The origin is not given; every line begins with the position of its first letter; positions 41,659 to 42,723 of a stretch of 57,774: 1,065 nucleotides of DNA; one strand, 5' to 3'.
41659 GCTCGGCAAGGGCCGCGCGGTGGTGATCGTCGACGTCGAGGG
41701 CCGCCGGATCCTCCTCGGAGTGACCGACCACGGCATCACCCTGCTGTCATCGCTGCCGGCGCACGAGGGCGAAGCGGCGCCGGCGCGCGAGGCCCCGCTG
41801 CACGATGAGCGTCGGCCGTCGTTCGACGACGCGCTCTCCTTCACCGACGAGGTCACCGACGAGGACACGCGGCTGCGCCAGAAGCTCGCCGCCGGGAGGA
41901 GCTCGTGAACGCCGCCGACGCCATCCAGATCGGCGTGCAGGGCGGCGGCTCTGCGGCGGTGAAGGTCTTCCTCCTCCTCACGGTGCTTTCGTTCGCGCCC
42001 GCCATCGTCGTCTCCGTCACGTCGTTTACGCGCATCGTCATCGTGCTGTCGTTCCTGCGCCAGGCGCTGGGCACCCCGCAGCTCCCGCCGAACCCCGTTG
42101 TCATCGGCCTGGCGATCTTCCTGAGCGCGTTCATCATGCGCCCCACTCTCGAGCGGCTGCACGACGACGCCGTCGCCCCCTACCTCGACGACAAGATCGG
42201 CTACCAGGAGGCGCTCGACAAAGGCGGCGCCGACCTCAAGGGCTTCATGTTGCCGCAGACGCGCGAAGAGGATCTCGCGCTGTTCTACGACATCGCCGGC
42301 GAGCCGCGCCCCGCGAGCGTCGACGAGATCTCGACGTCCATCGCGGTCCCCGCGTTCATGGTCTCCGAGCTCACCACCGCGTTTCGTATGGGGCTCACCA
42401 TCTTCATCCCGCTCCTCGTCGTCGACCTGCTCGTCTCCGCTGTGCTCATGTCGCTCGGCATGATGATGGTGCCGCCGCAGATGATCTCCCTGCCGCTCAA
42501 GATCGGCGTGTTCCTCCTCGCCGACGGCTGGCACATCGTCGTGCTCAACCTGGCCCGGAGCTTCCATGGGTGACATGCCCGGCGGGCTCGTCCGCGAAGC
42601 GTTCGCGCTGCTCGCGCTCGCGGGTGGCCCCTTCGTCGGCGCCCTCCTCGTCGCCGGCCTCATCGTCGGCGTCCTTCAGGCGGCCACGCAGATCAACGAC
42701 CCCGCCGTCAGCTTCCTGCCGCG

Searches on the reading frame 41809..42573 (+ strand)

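Call 97: search_protein_families(library=pfam, proteins=[window:41809-42573:+], max_evalue=0.00001)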
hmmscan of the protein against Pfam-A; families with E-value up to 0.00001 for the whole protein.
window:41809-42573:+ (254 aa): 1 family
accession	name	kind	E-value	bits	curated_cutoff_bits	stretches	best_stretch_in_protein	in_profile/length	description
PF00813.25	FliP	-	1.8e-73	247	26.9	1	56-247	1-190/191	FliP family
